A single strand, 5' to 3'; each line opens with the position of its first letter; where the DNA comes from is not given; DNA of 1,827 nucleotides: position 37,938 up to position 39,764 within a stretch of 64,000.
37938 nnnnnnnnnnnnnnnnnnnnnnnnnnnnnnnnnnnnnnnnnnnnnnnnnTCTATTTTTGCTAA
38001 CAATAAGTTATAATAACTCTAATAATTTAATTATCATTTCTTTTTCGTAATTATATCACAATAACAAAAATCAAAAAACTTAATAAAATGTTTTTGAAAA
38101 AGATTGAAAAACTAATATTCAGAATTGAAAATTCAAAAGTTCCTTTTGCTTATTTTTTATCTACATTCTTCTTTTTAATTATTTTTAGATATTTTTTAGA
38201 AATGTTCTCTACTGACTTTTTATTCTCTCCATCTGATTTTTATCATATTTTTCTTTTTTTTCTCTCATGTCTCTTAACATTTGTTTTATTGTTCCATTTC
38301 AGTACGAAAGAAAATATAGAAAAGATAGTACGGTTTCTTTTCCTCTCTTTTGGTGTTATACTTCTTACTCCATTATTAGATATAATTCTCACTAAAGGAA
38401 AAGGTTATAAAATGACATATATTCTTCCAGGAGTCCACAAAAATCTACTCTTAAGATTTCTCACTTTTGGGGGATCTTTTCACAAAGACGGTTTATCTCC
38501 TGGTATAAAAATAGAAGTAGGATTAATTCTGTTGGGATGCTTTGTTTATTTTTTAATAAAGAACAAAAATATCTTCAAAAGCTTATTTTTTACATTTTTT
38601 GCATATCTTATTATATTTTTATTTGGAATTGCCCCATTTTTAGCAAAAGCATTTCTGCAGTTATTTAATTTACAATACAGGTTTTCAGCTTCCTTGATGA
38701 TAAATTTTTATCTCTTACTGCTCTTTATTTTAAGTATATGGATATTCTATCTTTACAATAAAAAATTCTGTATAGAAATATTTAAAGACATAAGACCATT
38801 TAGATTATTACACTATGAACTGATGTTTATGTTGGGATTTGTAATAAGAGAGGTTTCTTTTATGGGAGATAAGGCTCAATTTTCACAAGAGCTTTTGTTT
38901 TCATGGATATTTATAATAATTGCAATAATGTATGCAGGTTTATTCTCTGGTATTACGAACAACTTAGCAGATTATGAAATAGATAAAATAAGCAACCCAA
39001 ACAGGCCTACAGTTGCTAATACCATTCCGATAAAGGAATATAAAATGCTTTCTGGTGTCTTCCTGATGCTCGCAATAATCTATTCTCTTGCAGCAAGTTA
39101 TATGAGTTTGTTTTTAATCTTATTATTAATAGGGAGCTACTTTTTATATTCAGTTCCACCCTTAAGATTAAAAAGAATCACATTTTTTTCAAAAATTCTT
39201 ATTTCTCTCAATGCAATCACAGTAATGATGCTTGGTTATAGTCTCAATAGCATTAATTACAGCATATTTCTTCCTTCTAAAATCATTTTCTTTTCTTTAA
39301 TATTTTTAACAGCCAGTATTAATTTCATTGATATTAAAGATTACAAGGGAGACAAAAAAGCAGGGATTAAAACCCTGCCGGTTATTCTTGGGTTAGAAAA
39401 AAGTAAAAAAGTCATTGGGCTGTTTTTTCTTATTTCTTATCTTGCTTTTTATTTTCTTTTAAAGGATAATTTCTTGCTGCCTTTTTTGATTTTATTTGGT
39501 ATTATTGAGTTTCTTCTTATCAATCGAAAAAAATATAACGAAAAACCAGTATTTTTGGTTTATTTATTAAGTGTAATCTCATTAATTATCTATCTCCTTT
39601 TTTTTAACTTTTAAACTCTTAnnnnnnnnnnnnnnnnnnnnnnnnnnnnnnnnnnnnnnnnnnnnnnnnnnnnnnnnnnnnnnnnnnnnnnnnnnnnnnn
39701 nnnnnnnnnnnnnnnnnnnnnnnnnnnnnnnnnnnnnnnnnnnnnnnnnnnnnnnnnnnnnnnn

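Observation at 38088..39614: Fusion of an unknown 6-TM domain to a UbiA-family prenyltransferase inside the pilus/adhesin island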

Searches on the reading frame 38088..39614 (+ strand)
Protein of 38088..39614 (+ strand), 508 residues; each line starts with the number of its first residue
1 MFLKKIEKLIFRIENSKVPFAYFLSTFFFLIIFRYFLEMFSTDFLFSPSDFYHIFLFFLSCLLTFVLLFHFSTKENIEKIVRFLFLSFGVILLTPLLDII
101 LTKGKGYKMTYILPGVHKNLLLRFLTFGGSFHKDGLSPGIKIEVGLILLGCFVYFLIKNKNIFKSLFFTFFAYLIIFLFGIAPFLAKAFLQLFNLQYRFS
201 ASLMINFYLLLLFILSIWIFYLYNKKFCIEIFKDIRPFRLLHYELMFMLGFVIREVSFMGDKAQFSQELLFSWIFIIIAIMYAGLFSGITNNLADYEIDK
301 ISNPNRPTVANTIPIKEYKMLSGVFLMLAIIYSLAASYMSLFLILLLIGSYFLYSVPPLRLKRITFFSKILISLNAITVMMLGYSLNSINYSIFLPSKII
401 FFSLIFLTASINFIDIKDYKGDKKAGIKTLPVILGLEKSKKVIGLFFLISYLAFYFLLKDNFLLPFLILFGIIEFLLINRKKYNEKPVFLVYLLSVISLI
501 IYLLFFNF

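Call 4: search_protein_families(library=pfam, proteins=[window:38088-39614:+], max_evalue=0.01)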
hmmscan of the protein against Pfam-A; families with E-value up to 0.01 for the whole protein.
window:38088-39614:+ (508 aa): 1 family
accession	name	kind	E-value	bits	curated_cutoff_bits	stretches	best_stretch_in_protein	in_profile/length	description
PF01040.23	UbiA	-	9.1e-30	104.2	34.2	1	272-477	21-226/250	UbiA prenyltransferase family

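Call 5: search_protein_families(library=ncbifam, proteins=[window:38088-39614:+], max_evalue=0.01)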
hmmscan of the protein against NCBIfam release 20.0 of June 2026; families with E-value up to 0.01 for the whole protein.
window:38088-39614:+ (508 aa): 17 families
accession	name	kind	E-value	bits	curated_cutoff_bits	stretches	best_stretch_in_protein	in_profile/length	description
NF005742.0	PRK07566.1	equivalog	2.1e-18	66.5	313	1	283-460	74-258/315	chlorophyll synthase ChlG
NF009523.0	PRK12884.1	equivalog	1e-16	61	269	1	242-473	12-235/279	prenyltransferase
NF009525.0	PRK12887.1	equivalog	2e-15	57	226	1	264-456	51-245/310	homogentisate phytyltransferase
TIGR01476.1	chlor_syn_BchG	subfamily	2.3e-15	56.8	212.3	1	281-447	44-214/283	(bacterio)chlorophyll synthase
NF009522.0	PRK12883.1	equivalog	3.9e-13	49.5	353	1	277-465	42-225/279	geranylgeranylglycerol-phosphate geranylgeranyltransferase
NF009521.0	PRK12882.1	equivalog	2.6e-12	46.6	296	1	267-473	37-238/280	geranylgeranylglycerol-phosphate geranylgeranyltransferase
TIGR01475.1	ubiA_other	subfamily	2.1e-11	43.8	180.8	1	272-480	37-251/282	UbiA-like polyprenyltransferase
NF009058.0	PRK12392.1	subfamily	3.2e-10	39.6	494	1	267-470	49-255/333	bacteriochlorophyll c synthase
NF009516.0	PRK12875.1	equivalog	3.4e-10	39.5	205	1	275-476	58-255/292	prenyltransferase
NF010117.0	PRK13591.1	equivalog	1.3e-08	34.3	238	1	399-473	185-260/307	prenyltransferase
TIGR02056.1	ChlG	equivalog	2.1e-08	34.1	436.45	1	280-478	60-269/306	chlorophyll synthase ChlG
NF009513.0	PRK12872.1-3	equivalog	3.6e-08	33.3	288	1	251-478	36-261/293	prenyltransferase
NF010119.0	PRK13595.1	equivalog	5.1e-07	29.5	248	1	291-478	67-253/292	prenyltransferase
NF035940.1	prenyl_rel_EboC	equivalog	1.4e-06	27.9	250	1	249-474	20-228/292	UbiA-like protein EboC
NF004749.0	PRK06080.1-1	equivalog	6.6e-06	25.5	277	1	407-469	196-259/311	1,4-dihydroxy-2-naphthoate polyprenyltransferase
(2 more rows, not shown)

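Call 6: find_homologous_proteins(query=window:38088-39611:+)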
Query window:38088-39611:+ (508 aa): 201 proteins with E <= 0.001 among 8000 candidates; the best 120 are listed.
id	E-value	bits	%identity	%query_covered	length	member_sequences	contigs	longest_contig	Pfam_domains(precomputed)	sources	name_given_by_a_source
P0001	0.0e+0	1044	100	100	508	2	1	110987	PF01040.24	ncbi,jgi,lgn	-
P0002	2.6e-159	550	57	99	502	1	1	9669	PF01040.24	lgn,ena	-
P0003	3.9e-155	536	54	99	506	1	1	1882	PF01040.24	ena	-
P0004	3.5e-150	520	52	100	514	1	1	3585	PF01040.24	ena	-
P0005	2.5e-149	517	53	98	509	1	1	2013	PF01040.24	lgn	-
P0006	8.0e-149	515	54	99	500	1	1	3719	PF01040.24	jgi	-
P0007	3.1e-148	513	53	98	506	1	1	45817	PF01040.24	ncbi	-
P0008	1.5e-147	511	53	98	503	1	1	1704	PF01040.24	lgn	-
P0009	1.3e-146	508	52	99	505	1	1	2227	PF01040.24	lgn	-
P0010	2.1e-144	501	51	99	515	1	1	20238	PF01040.24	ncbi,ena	-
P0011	4.0e-144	500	52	98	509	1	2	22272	PF01040.24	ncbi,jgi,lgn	-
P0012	2.3e-143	497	53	96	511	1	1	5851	PF01040.24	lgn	-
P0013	5.9e-143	496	52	97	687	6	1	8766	PF01040.24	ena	-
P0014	6.0e-143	496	52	99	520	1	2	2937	PF01040.24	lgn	-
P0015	1.4e-142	495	52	99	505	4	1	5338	PF01040.24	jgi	-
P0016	1.7e-141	491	51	99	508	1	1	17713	PF01040.24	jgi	jgi:4-hydroxybenzoate polyprenyltransferase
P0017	1.0e-140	488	52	99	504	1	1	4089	PF01040.24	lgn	-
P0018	4.3e-140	486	50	100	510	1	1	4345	PF01040.24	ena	-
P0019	8.7e-140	485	51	99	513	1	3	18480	PF01040.24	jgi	jgi:4-hydroxybenzoate polyprenyltransferase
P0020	1.1e-138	482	51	99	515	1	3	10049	PF01040.24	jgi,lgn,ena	-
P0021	2.1e-138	481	49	98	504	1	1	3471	PF01040.24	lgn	-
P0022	3.8e-138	480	51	98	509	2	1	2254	PF01040.24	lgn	-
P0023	4.5e-138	480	48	98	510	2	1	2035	PF01040.24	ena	-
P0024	5.2e-137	476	50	99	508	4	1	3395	PF01040.24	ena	-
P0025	3.9e-135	470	51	99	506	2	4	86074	PF01040.24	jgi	-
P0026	3.9e-133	463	50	99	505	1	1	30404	PF01040.24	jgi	-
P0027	9.4e-133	462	47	96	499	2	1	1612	PF01040.24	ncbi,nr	ncbi:MAG TPA: hypothetical protein EYP23_06250, partial [Thermoplasmata archaeon]|nr:hypothetical pr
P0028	3.7e-132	460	50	99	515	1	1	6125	PF01040.24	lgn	-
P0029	9.9e-132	459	50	99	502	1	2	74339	PF01040.24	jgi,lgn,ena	-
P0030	1.4e-131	458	47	99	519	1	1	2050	PF01040.24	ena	-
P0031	1.7e-131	458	49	98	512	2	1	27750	PF01040.24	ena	-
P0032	2.2e-131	458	49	95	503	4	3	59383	PF01040.24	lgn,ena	-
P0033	2.9e-131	457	47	98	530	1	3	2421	PF01040.24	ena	-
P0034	3.1e-130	454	49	96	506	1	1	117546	PF01040.24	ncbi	-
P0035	8.0e-130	453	49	88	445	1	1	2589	PF01040.24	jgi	jgi:4-hydroxybenzoate polyprenyltransferase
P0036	2.2e-129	451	47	99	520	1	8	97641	PF01040.24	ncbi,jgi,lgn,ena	jgi:4-hydroxybenzoate polyprenyltransferase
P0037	2.7e-129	451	49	97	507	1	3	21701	PF01040.24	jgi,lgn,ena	-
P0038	3.6e-129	450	50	93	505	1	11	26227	PF01040.24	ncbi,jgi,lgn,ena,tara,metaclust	jgi:4-hydroxybenzoate polyprenyltransferase|tara:strand:- start:510 stop:2027 length:1518 start_codo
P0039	6.5e-129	450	49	97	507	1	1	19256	PF01040.24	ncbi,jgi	-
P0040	9.0e-129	449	46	96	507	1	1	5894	PF01040.24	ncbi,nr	ncbi:UbiA family prenyltransferase [bacterium]|nr:UbiA family prenyltransferase [bacterium]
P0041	1.0e-128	449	49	97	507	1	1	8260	PF01040.24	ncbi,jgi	-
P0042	1.6e-128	448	49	99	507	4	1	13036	PF01040.24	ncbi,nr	ncbi:MAG: UbiA family prenyltransferase [Nanoarchaeota archaeon]|nr:UbiA family prenyltransferase [N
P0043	4.5e-128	447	53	94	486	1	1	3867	PF01040.24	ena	-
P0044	7.6e-128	446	47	99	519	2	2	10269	PF01040.24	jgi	-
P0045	1.7e-126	442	50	98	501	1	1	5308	PF01040.24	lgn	-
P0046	3.4e-126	441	47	100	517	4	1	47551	PF01040.24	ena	-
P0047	4.0e-126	440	49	99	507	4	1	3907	PF01040.24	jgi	-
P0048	5.7e-125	437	44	99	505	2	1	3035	PF01040.24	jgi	jgi:4-hydroxybenzoate polyprenyltransferase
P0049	2.6e-123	431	47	98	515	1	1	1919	PF01040.24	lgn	-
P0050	1.8e-122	428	47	97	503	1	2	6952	PF01040.24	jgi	-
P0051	2.1e-122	428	43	95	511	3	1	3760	PF01040.24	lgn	-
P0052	5.3e-122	427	46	98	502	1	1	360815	PF01040.24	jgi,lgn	jgi:4-hydroxybenzoate polyprenyltransferase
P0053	7.5e-122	426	46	99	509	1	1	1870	PF01040.24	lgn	-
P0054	3.1e-121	424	45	98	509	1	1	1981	PF01040.24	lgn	-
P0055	1.3e-120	422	46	99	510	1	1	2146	PF01040.24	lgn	-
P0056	3.0e-120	421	45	97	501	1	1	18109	PF01040.24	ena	-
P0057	3.7e-120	421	45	98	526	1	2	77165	PF01040.24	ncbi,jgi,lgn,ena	-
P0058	5.9e-120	420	43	95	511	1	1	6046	PF01040.24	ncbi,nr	ncbi:MAG: UbiA family prenyltransferase [Candidatus Omnitrophica bacterium]|nr:UbiA family prenyltra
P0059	7.6e-120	420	43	98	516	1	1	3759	PF01040.24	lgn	-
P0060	1.1e-119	419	43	99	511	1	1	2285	PF01040.24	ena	-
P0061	1.2e-119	419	46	98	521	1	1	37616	PF01040.24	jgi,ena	-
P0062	6.5e-119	417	44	98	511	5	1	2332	PF01040.24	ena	-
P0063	1.6e-118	415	46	96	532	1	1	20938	PF01040.24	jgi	jgi:4-hydroxybenzoate polyprenyltransferase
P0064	2.7e-118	414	46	95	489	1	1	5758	PF01040.24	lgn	-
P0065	1.2e-117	412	46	97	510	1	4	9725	PF01040.24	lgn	-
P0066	2.9e-117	411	46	99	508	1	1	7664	PF01040.24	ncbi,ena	-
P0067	5.2e-117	410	44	98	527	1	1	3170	PF01040.24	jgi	jgi:4-hydroxybenzoate polyprenyltransferase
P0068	8.7e-117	410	44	96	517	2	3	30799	PF01040.24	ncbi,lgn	-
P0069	1.1e-116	409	46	97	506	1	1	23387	PF01040.24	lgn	-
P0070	1.5e-116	409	47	96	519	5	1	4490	PF01040.24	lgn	-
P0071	4.9e-116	407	45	98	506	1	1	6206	PF01040.24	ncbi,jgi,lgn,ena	-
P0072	2.0e-115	405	46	99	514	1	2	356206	PF01040.24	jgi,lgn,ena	-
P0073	3.1e-115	404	43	99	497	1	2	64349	PF01040.24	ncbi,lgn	-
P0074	3.4e-115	404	46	95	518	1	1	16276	PF01040.24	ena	-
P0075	8.8e-115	403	43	99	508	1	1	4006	PF01040.24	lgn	-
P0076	1.3e-114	402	41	99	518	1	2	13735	PF01040.24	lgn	-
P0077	1.9e-114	402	47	98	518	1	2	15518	PF01040.24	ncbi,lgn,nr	ncbi:UbiA family prenyltransferase [Candidatus Parcubacteria bacterium]|nr:UbiA family prenyltransfe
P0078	3.0e-114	401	45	97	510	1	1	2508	PF01040.24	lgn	-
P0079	3.1e-114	401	44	94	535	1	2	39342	PF01040.24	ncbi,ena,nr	ncbi:MAG: UbiA family prenyltransferase [Candidatus Aminicenantes bacterium]|nr:UbiA family prenyltr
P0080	1.8e-113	399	44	97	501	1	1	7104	PF01040.24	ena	-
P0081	1.9e-113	399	45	97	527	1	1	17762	PF01040.24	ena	-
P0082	8.4e-113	396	43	98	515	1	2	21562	PF01040.24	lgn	-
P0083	9.3e-113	396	46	98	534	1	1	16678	PF01040.24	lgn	-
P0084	1.3e-112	396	44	99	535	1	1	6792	PF01040.24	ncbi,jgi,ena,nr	ncbi:MAG: hypothetical protein DRN12_05780 [Thermoplasmata archaeon]|nr:MAG: hypothetical protein DR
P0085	2.9e-112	395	43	99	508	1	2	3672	PF01040.24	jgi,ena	-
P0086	5.4e-112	394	47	87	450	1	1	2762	PF01040.24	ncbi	ncbi:MAG: UbiA family prenyltransferase, partial [Candidatus Aenigmatarchaeota archaeon]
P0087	4.1e-111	391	46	95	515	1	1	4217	PF01040.24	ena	-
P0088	9.1e-111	390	45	99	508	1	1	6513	PF01040.24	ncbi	-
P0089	1.1e-110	389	45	97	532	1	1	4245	PF01040.24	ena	-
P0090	1.2e-110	389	42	98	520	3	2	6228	PF01040.24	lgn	-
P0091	1.5e-110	389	44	99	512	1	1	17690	PF01040.24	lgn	-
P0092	2.5e-110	388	46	98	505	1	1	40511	PF01040.24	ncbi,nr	ncbi:UbiA family prenyltransferase [Candidatus Woesearchaeota archaeon]|nr:UbiA family prenyltransfe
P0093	6.9e-110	387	44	97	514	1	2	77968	PF01040.24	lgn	-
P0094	1.5e-109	386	44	99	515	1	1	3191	PF01040.24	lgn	-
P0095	2.6e-109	385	43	98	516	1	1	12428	PF01040.24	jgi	-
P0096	5.2e-109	384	41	99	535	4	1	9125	PF01040.24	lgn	-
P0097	7.0e-108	380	45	96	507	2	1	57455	PF01040.24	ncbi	-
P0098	2.0e-107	379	43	98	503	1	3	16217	PF01040.24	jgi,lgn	-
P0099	3.9e-107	378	45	98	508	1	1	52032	PF01040.24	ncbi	ncbi:MAG: UbiA family prenyltransferase [Nanobdellota archaeon]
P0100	5.6e-107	377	43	97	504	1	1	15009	PF01040.24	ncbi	-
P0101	6.8e-107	377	41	98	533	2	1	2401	PF01040.24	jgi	-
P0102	7.5e-107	377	44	97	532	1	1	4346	PF01040.24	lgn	-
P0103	1.3e-106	376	43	96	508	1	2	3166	PF01040.24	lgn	-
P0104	2.8e-106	375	41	96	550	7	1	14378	PF01040.24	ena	-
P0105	4.6e-106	374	44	99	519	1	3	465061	PF01040.24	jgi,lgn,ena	-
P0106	5.1e-106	374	44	99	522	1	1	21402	PF01040.24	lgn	-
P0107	1.2e-105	373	42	97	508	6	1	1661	PF01040.24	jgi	-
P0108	1.8e-105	372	42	98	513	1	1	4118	PF01040.24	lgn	-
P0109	1.9e-105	372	43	97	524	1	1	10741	PF01040.24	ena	-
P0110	3.8e-105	371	46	97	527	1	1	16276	PF01040.24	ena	-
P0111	3.1e-104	368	41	98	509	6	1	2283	PF01040.24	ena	-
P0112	4.9e-104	367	44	99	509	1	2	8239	PF01040.24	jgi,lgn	-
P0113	5.4e-104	367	41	98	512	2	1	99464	PF01040.24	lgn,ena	-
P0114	6.5e-104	367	47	87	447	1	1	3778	PF01040.24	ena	-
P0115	2.3e-103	365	42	96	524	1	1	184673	PF01040.24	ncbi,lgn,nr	ncbi:UbiA family prenyltransferase [Candidatus Woesearchaeota archaeon]|nr:UbiA family prenyltransfe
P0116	6.1e-103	364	42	98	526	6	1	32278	PF01040.24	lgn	-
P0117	4.5e-102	361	41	99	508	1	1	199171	PF01040.24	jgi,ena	jgi:4-hydroxybenzoate polyprenyltransferase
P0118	1.3e-101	359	41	98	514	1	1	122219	PF01040.24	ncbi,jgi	-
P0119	3.8e-101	358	50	77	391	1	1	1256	PF01040.24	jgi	jgi:4-hydroxybenzoate polyprenyltransferase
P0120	5.0e-101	358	41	99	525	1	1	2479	PF01040.24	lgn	-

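Call 18: find_encoding_contigs(protein=P0001, flank=10000, max_places=3)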
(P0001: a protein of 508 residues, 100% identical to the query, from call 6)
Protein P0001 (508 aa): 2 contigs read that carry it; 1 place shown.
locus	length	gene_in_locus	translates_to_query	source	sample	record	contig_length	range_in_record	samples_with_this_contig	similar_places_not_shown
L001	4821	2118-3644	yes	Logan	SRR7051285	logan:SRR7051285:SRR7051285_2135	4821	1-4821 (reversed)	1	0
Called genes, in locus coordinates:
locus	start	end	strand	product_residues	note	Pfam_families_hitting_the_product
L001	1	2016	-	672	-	?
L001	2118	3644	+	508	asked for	PF01040:UbiA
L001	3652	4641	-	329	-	-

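Call 19: find_encoding_contigs(protein=P0115, flank=8000, max_places=2)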
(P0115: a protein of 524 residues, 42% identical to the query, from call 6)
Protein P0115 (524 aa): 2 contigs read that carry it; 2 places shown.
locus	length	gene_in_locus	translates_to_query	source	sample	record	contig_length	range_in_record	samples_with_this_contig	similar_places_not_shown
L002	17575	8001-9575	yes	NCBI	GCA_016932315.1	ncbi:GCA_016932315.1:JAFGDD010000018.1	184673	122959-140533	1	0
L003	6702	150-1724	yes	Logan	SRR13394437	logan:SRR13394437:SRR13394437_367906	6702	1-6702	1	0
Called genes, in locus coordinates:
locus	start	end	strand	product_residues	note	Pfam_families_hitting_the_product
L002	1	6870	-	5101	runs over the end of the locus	PF01835:MG2 (weak), PF17957:Big_7 (faint), PF22352:K319L-like_PKD (faint), PF15418:DUF4625 (faint), PF19077:Big_13 (weak), PF22433:MtxA_IG-like (faint)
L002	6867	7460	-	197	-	-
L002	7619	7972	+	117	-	-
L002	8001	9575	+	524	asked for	PF01040:UbiA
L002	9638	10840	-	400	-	-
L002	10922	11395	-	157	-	-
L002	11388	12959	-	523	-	-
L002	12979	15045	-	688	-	PF19027:DUF5752 (faint), PF03796:DnaB_C (weak), PF06745:ATPase, PF07088:GvpD_P-loop (weak), PF13481:AAA_25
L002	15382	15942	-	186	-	-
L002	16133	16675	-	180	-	PF24336:DUF7504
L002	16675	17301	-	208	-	PF04509:CheC (weak)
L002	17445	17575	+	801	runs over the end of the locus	PF00708:Acylphosphatase, PF07503:zf-HYPF, PF01300:Sua5_yciO_yrdC, PF17788:HypF_C, PF22521:HypF_C_2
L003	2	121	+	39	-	?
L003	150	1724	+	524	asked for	PF01040:UbiA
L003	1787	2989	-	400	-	-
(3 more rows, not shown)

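Call 20: find_encoding_contigs(protein=P0052, flank=8000, max_places=2)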
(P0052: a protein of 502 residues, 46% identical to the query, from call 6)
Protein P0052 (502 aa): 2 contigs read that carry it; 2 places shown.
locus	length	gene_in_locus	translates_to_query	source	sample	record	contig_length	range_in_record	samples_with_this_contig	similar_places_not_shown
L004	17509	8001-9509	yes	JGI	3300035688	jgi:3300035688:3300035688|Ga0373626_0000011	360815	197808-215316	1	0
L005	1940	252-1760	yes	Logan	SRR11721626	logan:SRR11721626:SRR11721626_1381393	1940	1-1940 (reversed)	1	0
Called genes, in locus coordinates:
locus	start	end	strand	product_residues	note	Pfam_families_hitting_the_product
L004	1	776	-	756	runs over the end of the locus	-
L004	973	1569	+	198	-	-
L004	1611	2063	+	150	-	-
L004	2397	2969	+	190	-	PF20033:DUF6438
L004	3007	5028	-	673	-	PF09826:Beta_propel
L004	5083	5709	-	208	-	-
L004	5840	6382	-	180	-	-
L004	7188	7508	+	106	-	-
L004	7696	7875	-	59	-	-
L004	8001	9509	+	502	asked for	PF01040:UbiA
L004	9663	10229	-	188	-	-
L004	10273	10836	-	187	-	-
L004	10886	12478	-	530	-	PF04021:Class_IIIsignal (weak), PF01011:PQQ (faint), PF13360:PQQ_2, PF13570:Beta-prop_ACSF4 (faint), PF13360:PQQ_2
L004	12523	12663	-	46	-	-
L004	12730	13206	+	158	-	PF03073:TspO_MBR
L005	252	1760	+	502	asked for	PF01040:UbiA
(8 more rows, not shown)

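Call 21: predict_structure(alignment_id=A1)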
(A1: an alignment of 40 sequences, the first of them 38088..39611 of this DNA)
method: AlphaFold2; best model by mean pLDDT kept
length: 508 residues; sequences in the alignment: 40
mean_pLDDT: 92.7   pTM: 0.91
mean pLDDT of the five models: 92.7, 92.4, 92.4, 92.0, 91.3
residues with pLDDT >= 90: 399; 70-90: 99; 50-70: 10; < 50: 0
segments of 3 or more residues with pLDDT < 50: none
pLDDT, mean of each block of 10 residues (from residue 1): 94 96 97 91 84 96 98 97 97 93 88 91 91 88 96 97 98 98 97 94 97 97 96 93 96 82 84 97 96 91 90 96 98 95 96 90 87 94 80 82 91 88 88 94 95 90 93 97 94 95 82
secondary structure, 60 per line:
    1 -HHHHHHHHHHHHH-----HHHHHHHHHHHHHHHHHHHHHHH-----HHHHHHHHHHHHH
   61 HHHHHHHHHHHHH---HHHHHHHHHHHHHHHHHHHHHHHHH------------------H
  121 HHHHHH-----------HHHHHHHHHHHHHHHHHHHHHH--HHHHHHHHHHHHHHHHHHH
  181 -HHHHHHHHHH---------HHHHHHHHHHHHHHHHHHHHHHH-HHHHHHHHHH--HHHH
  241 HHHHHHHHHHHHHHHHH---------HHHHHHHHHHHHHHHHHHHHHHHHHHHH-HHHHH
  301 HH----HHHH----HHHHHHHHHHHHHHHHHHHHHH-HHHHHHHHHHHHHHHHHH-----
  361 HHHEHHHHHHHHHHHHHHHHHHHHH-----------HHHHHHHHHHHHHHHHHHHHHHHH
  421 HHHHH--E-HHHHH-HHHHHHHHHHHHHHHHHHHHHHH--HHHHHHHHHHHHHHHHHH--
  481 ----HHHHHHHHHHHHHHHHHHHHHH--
elements in order: H2-14 H20-42 H48-73 H77-101 H120-126 H138-159 H162-180 H182-191 H201-223 H225-234 H237-257 H267-294 H296-302 H307-310 H315-336 H338-355 H365-385 H397-425 H430-434 H436-458 H461-478 H485-506
